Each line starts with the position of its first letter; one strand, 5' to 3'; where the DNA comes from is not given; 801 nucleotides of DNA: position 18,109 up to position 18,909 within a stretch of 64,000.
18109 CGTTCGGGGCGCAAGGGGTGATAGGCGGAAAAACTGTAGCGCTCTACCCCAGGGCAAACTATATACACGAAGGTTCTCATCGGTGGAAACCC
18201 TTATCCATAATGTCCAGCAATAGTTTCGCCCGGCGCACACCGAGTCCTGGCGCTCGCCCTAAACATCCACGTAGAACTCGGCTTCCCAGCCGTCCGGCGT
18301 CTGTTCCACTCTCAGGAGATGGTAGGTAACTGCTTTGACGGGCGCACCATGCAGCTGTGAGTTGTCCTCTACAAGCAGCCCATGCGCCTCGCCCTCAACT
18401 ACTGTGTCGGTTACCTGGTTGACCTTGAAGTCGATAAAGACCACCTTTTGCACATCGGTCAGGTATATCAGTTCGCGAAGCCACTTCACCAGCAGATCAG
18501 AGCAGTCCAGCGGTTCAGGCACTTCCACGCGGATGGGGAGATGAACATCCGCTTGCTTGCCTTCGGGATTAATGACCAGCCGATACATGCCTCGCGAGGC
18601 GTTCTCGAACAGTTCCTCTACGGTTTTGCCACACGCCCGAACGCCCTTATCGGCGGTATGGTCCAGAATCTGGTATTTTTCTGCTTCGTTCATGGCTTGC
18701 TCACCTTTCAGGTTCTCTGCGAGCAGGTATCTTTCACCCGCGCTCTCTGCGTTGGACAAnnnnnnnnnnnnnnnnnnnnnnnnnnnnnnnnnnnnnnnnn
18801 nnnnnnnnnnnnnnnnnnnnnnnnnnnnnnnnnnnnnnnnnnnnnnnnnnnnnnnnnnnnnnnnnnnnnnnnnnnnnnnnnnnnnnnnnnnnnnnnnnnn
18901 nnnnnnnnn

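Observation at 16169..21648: gyrA operon continues into a nucleotidyltransferase - orphan archease - HDAC-like deacetylase - DUF697-like module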

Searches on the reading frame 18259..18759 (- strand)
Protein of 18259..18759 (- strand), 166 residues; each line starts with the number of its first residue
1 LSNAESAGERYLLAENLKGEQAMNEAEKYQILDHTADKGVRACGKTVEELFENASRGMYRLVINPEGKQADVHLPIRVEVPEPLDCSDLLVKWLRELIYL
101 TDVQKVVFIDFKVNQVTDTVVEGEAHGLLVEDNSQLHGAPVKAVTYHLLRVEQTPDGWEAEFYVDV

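Call 3: search_protein_families(library=pfam, proteins=[window:18259-18759:-], max_evalue=0.01)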
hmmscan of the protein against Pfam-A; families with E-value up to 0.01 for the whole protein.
window:18259-18759:- (166 aa): 1 family
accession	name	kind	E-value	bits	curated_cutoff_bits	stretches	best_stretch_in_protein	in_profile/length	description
PF01951.21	Archease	-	4.3e-33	114.9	25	1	29-166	1-136/136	Archease protein family (MTH1598/TM1083)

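Call 4: search_protein_families(library=ncbifam, proteins=[window:18259-18759:-], max_evalue=0.01)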
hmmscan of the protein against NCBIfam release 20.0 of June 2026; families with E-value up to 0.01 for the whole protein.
window:18259-18759:- (166 aa): 1 family
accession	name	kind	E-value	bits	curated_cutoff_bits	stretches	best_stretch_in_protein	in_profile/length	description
NF001617.0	PRK00407.1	equivalog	2.3e-28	99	126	1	27-166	2-139/139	hypothetical protein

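Call 16: find_homologous_proteins(query=window:18259-18693:-, max_evalue=0.001)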
Query window:18259-18693:- (144 aa): 1726 proteins with E <= 0.001 among 1756 candidates; the best 120 are listed.
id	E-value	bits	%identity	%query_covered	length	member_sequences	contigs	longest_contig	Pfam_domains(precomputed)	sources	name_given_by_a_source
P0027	7.5e-91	319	100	100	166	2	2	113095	PF01951.22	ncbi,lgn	-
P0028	2.1e-81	289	92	100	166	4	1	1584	PF01951.22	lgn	-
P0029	1.7e-74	266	85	100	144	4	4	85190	PF01951.22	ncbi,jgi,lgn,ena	ncbi:MAG: hypothetical protein C4335_05220 [Armatimonadota bacterium]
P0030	5.7e-73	261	83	100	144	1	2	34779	PF01951.22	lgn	-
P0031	2.7e-72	259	83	100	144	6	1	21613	PF01951.22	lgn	-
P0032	3.0e-68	246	79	100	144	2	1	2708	PF01951.22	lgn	-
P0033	4.5e-68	246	78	100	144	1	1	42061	PF01951.22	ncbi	ncbi:MAG: archease [Armatimonadota bacterium]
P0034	4.6e-68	246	80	100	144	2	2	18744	PF01951.22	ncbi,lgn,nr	ncbi:MAG: archease [bacterium]|nr:archease [bacterium] MDW8105584.1 archease [Armatimonadota bacteri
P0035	2.2e-67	243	79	100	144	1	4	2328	PF01951.22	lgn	-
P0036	2.7e-67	243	79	100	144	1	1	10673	PF01951.22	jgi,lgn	jgi:SHS2 domain-containing protein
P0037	2.8e-67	243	78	100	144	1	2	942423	PF01951.22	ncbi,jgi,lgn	jgi:SHS2 domain-containing protein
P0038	3.2e-67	243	79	100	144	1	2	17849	PF01951.22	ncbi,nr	ncbi:MAG: archease [Armatimonadota bacterium]|nr:archease [bacterium] MDW8320621.1 archease [Armatim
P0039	3.4e-67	243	79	100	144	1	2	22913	PF01951.22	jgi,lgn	jgi:SHS2 domain-containing protein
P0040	4.6e-67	242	79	100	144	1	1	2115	PF01951.22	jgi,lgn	jgi:SHS2 domain-containing protein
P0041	6.3e-67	242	78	100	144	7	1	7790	PF01951.22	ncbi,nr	ncbi:Protein archease [bacterium HR16]|nr:Protein archease [bacterium HR16]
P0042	3.2e-66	240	77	100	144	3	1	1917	PF01951.22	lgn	-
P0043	7.2e-66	238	76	100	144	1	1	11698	PF01951.22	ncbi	-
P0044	1.6e-65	237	76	100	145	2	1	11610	PF01951.22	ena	-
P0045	3.4e-65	236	76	100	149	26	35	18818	PF01951.22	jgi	jgi:SHS2 domain-containing protein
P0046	5.4e-65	236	77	100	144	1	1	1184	PF01951.22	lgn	-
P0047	1.1e-64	235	74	100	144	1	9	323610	PF01951.22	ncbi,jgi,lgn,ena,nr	ncbi:MAG: archease [Firmicutes bacterium]|nr:archease [Bacillota bacterium]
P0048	1.3e-64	234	72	100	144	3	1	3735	PF01951.22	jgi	jgi:SHS2 domain-containing protein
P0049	1.6e-64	234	74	100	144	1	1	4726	PF01951.22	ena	-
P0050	2.6e-64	233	74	100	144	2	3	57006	PF01951.22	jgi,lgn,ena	-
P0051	5.6e-64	232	76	100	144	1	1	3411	PF01951.22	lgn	-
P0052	9.2e-64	232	76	100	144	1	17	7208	PF01951.22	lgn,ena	-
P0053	2.5e-63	230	74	100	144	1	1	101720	PF01951.22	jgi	jgi:SHS2 domain-containing protein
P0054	2.5e-63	230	74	100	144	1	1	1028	PF01951.22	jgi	-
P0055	2.5e-63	230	74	100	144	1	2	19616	PF01951.22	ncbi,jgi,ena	jgi:SHS2 domain-containing protein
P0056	4.9e-63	229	74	100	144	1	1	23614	PF01951.22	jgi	jgi:SHS2 domain-containing protein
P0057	7.1e-63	229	74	100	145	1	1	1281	PF01951.22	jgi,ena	-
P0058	2.2e-62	227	74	100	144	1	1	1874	PF01951.22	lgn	-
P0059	2.9e-62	227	74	100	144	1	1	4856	PF01951.22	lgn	-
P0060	4.2e-62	226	73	97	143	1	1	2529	PF01951.22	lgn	-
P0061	8.7e-62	225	74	100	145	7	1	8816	PF01951.22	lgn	-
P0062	1.1e-61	225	73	100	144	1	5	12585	PF01951.22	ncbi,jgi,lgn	-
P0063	5.1e-60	220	69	100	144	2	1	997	PF01951.22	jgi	jgi:SHS2 domain-containing protein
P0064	7.5e-59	216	73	100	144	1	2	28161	PF01951.22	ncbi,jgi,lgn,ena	-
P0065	2.2e-57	211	69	100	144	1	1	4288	PF01951.22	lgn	-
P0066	7.2e-57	209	69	96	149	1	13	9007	PF01951.22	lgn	-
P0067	4.4e-55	203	68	100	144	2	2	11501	PF01951.22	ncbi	-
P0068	4.7e-26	109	70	53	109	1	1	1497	PF01951.22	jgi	-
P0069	1.3e-24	105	79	47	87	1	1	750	PF01951.22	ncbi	-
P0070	2.9e-22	97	35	97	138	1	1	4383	PF01951.22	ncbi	-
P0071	3.4e-22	97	38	97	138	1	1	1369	PF01951.22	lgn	-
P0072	6.8e-22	96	36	97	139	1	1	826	PF01951.22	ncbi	-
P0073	7.1e-22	96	43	97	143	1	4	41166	PF01951.22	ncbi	-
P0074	7.8e-22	96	40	100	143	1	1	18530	PF01951.22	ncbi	-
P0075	9.6e-22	95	37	96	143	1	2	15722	PF01951.22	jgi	-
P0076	1.0e-21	95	36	97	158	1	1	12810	PF01951.22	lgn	-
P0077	3.6e-21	94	40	97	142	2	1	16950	PF01951.22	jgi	-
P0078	4.5e-21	93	38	96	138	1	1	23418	PF01951.22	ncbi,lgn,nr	ncbi:MAG: archease [Candidatus Omnitrophica bacterium]|nr:archease [Candidatus Omnitrophota bacteriu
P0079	4.8e-21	93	40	97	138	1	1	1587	PF01951.22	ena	-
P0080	5.5e-21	93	33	97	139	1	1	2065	PF01951.22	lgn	-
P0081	8.4e-21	92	39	97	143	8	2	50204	PF01951.22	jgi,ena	-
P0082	1.1e-20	92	36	96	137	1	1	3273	PF01951.22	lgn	-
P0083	1.6e-20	91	39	97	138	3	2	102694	PF01951.22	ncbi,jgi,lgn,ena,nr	ncbi:MAG: archease [Planctomycetota bacterium]|nr:archease [Planctomycetota bacterium] MDA1138313.1 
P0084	1.9e-20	91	37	97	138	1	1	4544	PF01951.22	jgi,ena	jgi:SHS2 domain-containing protein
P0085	2.6e-20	91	38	96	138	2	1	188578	PF01951.22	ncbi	-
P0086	3.7e-20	90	37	96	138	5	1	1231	PF01951.22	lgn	-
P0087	4.3e-20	90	36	97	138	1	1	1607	PF01951.22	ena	-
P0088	5.0e-20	90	35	96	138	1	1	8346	PF01951.22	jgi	jgi:SHS2 domain-containing protein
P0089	5.2e-20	90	39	97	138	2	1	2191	PF01951.22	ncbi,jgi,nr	ncbi:MAG: archease [Planctomycetota bacterium]|jgi:SHS2 domain-containing protein|nr:archease [Planc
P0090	6.8e-20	89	38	97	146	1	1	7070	PF01951.22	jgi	jgi:SHS2 domain-containing protein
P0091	9.3e-20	89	35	97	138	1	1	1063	PF01951.22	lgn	-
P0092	9.4e-20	89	35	97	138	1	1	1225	PF01951.22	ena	-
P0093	1.0e-19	89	37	97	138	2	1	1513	PF01951.22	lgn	-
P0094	1.1e-19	89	36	97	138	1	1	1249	PF01951.22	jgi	-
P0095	2.1e-19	88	39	96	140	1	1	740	PF01951.22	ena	-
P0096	2.4e-19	88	37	96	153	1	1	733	PF01951.22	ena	-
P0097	2.7e-19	88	41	97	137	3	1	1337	PF01951.22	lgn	-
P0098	2.7e-19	87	38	97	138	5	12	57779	PF01951.22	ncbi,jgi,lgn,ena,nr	ncbi:MAG: archease [Planctomycetota bacterium]|nr:archease [Planctomycetota bacterium]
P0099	2.8e-19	87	35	97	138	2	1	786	PF01951.22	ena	-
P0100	3.5e-19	87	32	97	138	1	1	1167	PF01951.22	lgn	-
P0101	4.9e-19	87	35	97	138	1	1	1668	PF01951.22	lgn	-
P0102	5.1e-19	87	38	97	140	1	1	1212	PF01951.22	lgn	-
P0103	5.1e-19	87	34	97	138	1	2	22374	PF01951.22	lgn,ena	-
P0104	5.5e-19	86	38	97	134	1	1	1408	PF01951.22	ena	-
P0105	5.8e-19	86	37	97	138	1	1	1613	PF01951.22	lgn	-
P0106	6.7e-19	86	38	97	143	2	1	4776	PF01951.22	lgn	-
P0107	7.2e-19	86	34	97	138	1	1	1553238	PF01951.22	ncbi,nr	ncbi:MAG: archease [Candidatus Omnitrophota bacterium]|nr:MAG: archease [Candidatus Omnitrophota bac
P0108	7.6e-19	86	37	96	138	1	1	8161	PF01951.22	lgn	-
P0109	7.8e-19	86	37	97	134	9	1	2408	PF01951.22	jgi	-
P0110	8.0e-19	86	36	97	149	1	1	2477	PF01951.22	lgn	-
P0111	8.8e-19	86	39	96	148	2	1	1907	PF01951.22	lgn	-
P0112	8.9e-19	86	33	96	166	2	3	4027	PF01951.22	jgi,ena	jgi:SHS2 domain-containing protein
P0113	9.8e-19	86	39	94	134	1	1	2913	PF01951.22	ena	-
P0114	1.0e-18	86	35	99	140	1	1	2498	PF01951.22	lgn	-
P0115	1.5e-18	85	39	96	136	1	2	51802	PF01951.22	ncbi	-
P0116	2.0e-18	85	36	97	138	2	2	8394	PF01951.22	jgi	-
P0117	2.4e-18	84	36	96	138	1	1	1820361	PF01951.22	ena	-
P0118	2.7e-18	84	34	96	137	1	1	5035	PF01951.22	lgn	-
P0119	2.7e-18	84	36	97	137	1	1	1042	PF01951.22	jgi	jgi:SHS2 domain-containing protein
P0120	3.1e-18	84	38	100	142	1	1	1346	PF01951.22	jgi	jgi:SHS2 domain-containing protein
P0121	3.3e-18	84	37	97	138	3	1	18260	PF01951.22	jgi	jgi:SHS2 domain-containing protein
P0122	3.5e-18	84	35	97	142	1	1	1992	PF01951.22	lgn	-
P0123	4.1e-18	84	33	96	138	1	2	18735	PF01951.22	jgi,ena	-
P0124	4.5e-18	84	36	96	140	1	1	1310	PF01951.22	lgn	-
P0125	4.8e-18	83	36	96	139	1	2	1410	PF01951.22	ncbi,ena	-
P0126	6.2e-18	83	36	95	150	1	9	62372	PF01951.22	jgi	jgi:SHS2 domain-containing protein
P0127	7.1e-18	83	38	97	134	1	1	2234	PF01951.22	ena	-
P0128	7.4e-18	83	38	97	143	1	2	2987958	PF01951.22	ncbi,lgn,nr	ncbi:MAG: archease [Fimbriimonadales bacterium]|nr:MAG: protein archease [Fimbriimonadales bacterium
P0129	7.8e-18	83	34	97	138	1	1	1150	PF01951.22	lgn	-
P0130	8.5e-18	83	38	97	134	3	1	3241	PF01951.22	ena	-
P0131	8.5e-18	83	36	97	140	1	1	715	PF01951.22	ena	-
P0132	9.0e-18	83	34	97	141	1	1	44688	PF01951.22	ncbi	-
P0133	9.5e-18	82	36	100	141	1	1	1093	PF01951.22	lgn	-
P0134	1.0e-17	82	32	97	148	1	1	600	PF01951.22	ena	-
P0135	1.1e-17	82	37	96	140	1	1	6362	PF01951.22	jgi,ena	-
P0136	1.2e-17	82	35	99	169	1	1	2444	PF01951.22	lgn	-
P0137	1.2e-17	82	37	97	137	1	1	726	PF01951.22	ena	-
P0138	1.4e-17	82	35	97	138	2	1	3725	PF01951.22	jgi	-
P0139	1.5e-17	82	34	97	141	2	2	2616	PF01951.22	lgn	-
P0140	1.6e-17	82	38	97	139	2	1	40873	PF01951.22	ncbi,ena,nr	ncbi:MAG TPA: archease [Acidimicrobiia bacterium]|nr:archease [Acidimicrobiia bacterium]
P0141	1.6e-17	82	39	97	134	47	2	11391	PF01951.22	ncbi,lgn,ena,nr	ncbi:MAG: archease [Methanobacteriota archaeon]|nr:MAG: archease [Euryarchaeota archaeon]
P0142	1.7e-17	82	38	97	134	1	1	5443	PF01951.22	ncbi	-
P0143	1.7e-17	82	37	96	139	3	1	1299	PF01951.22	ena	-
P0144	1.7e-17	82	37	97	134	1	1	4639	PF01951.22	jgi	jgi:SHS2 domain-containing protein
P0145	1.8e-17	82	38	97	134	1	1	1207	PF01951.22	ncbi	-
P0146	1.8e-17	82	37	97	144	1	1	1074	PF01951.22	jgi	-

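Call 26: find_related_loci(query=A4, collection=genome_contigs, flank=10000)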
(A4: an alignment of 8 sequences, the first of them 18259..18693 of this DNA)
Query A4 (144 aa) in genome_contigs; peptide patterns used: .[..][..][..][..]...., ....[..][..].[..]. (x = any residue, [..] = any of these).
400 stretches matched a pattern; 371 encode a relative of the query (tblastn E <= 1e-3); the best 80 are kept; 80 distinct loci.
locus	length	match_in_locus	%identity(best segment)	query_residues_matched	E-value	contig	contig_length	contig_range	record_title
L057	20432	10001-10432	90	1-144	7e-86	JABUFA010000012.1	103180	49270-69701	MAG: Chthonomonadia bacterium isolate Ch118 NODE_401_length_103180_cov_31.4131_ID_8687385, whole genome shotgun sequence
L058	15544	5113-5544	85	1-144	2e-79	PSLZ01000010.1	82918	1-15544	MAG: Armatimonadota bacterium isolate ERB_33_1 NODE_98_length_82918_cov_7.889201, whole genome shotgun sequence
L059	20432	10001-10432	78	1-144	2e-73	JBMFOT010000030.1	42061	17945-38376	MAG: Armatimonadota bacterium isolate KM4338-44 NODE_30_length_42061_cov_4.187857, whole genome shotgun sequence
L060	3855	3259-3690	79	1-144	1e-73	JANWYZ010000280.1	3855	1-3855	MAG: bacterium isolate SKYG83 NODE_280_length_3855_cov_4.963737, whole genome shotgun sequence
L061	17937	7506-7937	80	1-144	5e-73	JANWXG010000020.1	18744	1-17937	MAG: bacterium isolate SKYG40 NODE_20_length_18744_cov_9.459153, whole genome shotgun sequence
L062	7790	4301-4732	78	1-144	2e-72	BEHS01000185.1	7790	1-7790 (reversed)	Bacterium HR16 DNA, contig: NODE_2853_185, isolate: HRbin16, whole genome shotgun sequence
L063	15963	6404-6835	77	1-144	2e-72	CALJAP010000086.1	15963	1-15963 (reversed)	MAG: uncultured bacterium isolate S1_Bin_METABAT__209_1 genome assembly, contig: c_000000665892, whole genome shotgun se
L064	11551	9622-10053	74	1-144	4e-70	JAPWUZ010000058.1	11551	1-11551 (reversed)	MAG: Armatimonadota bacterium isolate RSWS16 scaffold_1123_c1, whole genome shotgun sequence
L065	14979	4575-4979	74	7-141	1e-61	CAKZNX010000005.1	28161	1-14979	MAG TPA_asm: uncultured bacterium isolate SRR5214706_bin.3_CONCOCT_v1.1_MAG genome assembly, contig: ERZ1744544.943, who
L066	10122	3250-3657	41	6-144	2e-28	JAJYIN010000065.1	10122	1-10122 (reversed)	MAG: Actinomycetes bacterium isolate DBS2-1.bin123 NODE_12871_length_10122_cov_1.579090, whole genome shotgun sequence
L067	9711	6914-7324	38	5-144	1e-28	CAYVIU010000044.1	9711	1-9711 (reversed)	MAG TPA_asm: uncultured Planctomycetia bacterium isolate SRP077602_co2_161 genome assembly, contig: NODE_10565_length_97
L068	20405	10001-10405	40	7-144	5e-28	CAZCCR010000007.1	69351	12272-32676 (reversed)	MAG TPA_asm: uncultured Gaiellales bacterium isolate binchicken_co253_66 genome assembly, contig: NODE_114_length_69351_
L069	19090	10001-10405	38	7-144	2e-27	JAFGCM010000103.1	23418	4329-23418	MAG: Candidatus Omnitrophota bacterium isolate Zod_Metabat.1113 k87_13077144, whole genome shotgun sequence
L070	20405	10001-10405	38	7-144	2e-27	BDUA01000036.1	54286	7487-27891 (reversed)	Bacterium BMS3Abin01 DNA, contig: NODE_9, whole genome shotgun sequence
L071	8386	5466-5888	42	6-144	4e-27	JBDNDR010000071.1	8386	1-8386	MAG: Fimbriimonadales bacterium isolate RM_bin21_OCT21 C71, whole genome shotgun sequence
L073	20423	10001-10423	43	6-144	2e-26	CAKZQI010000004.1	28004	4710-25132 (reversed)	MAG TPA_asm: uncultured Armatimonadetes bacterium isolate SRR5214706_bin.128_CONCOCT_v1.1_MAG genome assembly, contig: E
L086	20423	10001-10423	38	6-144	6e-25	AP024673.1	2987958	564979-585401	MAG: Fimbriimonadales bacterium KatS3mg018 DNA, complete genome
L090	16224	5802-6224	38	6-144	1e-24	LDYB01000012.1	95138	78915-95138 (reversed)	MAG: Armatimonadetes bacterium DC 2616664671, whole genome shotgun sequence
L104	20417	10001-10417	37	7-144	3e-23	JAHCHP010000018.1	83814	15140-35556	MAG: Fimbriimonadia bacterium isolate TGS_ARM5 ARM5_18, whole genome shotgun sequence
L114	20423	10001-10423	36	6-144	7e-23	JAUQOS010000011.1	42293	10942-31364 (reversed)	MAG: Armatimonadota bacterium isolate BF2.bins.106.201808 NODE_491_length_42293_cov_57.859057, whole genome shotgun sequ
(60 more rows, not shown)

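Call 30: search_protein_families(library=pfam, proteins=[L086:8840-9874:-, L086:10388-11557:-, L073:8577-9710:+, L073:9735-10040:+, L073:10411-11691:-, L073:6512-8455:+, L090:4480-5565:+, L104:7677-9911:+, L104:10486-11760:-, L114:7623-9608:+], max_evalue=0.001)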
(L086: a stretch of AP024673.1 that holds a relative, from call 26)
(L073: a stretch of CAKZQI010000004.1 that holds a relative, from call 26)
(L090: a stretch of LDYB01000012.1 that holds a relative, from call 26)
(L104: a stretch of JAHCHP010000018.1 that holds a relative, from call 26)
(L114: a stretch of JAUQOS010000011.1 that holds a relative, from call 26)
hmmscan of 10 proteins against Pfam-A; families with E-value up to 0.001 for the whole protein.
L086:8840-9874:- (344 aa): 3 families
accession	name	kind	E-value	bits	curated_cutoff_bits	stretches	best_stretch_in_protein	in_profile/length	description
PF00793.26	DAHP_synth_1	-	2.8e-75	253.2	25.5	1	91-330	9-263/270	DAHP synthetase I family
PF03102.20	NeuB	-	1.7e-10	41.2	22.1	1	141-338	48-236/241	NeuB family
PF18152.6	DAHP_snth_FXD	-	5.6e-09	36.1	27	1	1-70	1-66/67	DAHP synthase ferredoxin-like domain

L086:10388-11557:- (389 aa): 2 families
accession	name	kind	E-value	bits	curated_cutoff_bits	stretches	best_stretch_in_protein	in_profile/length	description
PF01137.26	RTC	-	2e-70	236.9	27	1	24-348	1-219/221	RNA 3'-terminal phosphate cyclase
PF05189.18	RTC_insert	-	2.1e-06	28.5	23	1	204-296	2-100/102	RNA 3'-terminal phosphate cyclase (RTC), insert domain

L073:8577-9710:+ (377 aa): 3 families
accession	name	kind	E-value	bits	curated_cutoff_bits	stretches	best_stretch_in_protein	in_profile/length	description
PF08529.16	NusA_N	-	1e-31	110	23.8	1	19-142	1-119/119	NusA N-terminal domain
PF13184.12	KH_5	-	5.5e-28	97.3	27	1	256-323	1-68/69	NusA-like KH domain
PF23095.1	KH_NusA_C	-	0.00094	19.6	34.2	0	331-364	1-34/59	Transcription termination/antitermination protein NusA, KH domain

L073:9735-10040:+ (101 aa): 0 families

L073:10411-11691:- (426 aa): 2 families
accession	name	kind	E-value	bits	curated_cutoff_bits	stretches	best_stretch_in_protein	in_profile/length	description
PF01137.26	RTC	-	2.8e-71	239.7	27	1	70-395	1-220/221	RNA 3'-terminal phosphate cyclase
PF05189.18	RTC_insert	-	1.9e-06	28.6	23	1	249-341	1-99/102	RNA 3'-terminal phosphate cyclase (RTC), insert domain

L073:6512-8455:+ (647 aa): 3 families
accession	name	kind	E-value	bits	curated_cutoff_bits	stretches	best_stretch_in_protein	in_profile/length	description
PF00501.34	AMP-binding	-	1.1e-70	238.8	29.9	1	98-482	6-384/384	AMP-binding enzyme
PF13193.12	AMP-binding_C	-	4.3e-26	92.1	24.5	1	535-613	1-76/76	AMP-binding enzyme C-terminal domain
PF16177.11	ACAS_N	-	6.7e-17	61.5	27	1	34-91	1-55/55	Acetyl-coenzyme A synthetase N-terminus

L090:4480-5565:+ (361 aa): 1 family
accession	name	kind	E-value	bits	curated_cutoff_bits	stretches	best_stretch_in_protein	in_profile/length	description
PF02445.21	NadA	-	7.3e-118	393.4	27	1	55-359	1-295/295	Quinolinate synthetase A protein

L104:7677-9911:+ (744 aa): 1 family
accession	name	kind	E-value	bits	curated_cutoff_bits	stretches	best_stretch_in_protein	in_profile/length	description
PF06739.17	SBBP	-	2.5e-16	59.8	20.5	2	53-83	4-34/38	Beta-propeller repeat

L104:10486-11760:- (424 aa): 4 families
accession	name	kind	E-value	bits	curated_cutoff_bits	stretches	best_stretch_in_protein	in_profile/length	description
PF07559.19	FlgE_D2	-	7.2e-17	62.6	22.7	1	179-304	11-142/142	Flagellar basal body protein FlaE D2 domain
PF06429.18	Flg_bbr_C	-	6.1e-16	58.1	23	1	378-422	2-46/46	Flagellar basal body rod FlgEFG protein C-terminal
PF22692.1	LlgE_F_G_D1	-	4.7e-11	43.1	27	1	95-147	1-44/64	Flagellar hook protein FlgE/F/G D1 domain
PF00460.25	Flg_bb_rod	-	8.5e-08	32.5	20.7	1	7-35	3-31/31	Flagella basal body rod protein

L114:7623-9608:+ (661 aa): 0 families

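Call 41: search_protein_families(library=pfam, proteins=[L063:3876-5345:-, L063:5429-6043:-, L061:1121-4180:-], max_evalue=0.001)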
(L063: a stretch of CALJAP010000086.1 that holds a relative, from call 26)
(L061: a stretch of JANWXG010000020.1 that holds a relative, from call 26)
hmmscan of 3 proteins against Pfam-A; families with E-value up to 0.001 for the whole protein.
L063:3876-5345:- (489 aa): 3 families
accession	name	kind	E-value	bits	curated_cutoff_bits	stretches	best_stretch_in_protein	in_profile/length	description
PF00092.34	VWA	-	6.5e-12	46.5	23.8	1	52-203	2-161/174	von Willebrand factor type A domain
PF13519.12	VWA_2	-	1.3e-11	45.5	27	1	53-147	2-106/107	von Willebrand factor type A domain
PF13768.12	VWA_3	-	0.00026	21.5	27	1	51-202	2-155/155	von Willebrand factor type A domain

L063:5429-6043:- (204 aa): 2 families
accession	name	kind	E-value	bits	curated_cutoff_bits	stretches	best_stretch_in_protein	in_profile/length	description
PF13411.12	MerR_1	-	1e-11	45.2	21.6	1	32-90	10-68/69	MerR HTH family regulatory protein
PF00376.29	MerR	-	8e-06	26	28.2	1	33-60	10-37/38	MerR family regulatory protein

L061:1121-4180:- (1019 aa): 5 families
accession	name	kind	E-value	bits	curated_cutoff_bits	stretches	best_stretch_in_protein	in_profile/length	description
PF07517.20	SecA_DEAD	-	4.8e-130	433.4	24.6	1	20-417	5-290/290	SecA DEAD-like domain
PF21090.3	P-loop_SecA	-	7.9e-74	248.1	27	1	432-727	1-199/205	SecA P-loop domain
PF07516.18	SecA_SW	-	1.5e-65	221.4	26.7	1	735-944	3-200/200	SecA Wing and Scaffold domain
PF01043.26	SecA_PP_bind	-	3.3e-41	140.8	23.5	1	267-373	2-110/110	SecA preprotein cross-linking domain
PF02810.21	SEC-C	-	5.7e-10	39.3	20.4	1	996-1014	1-19/19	SEC-C motif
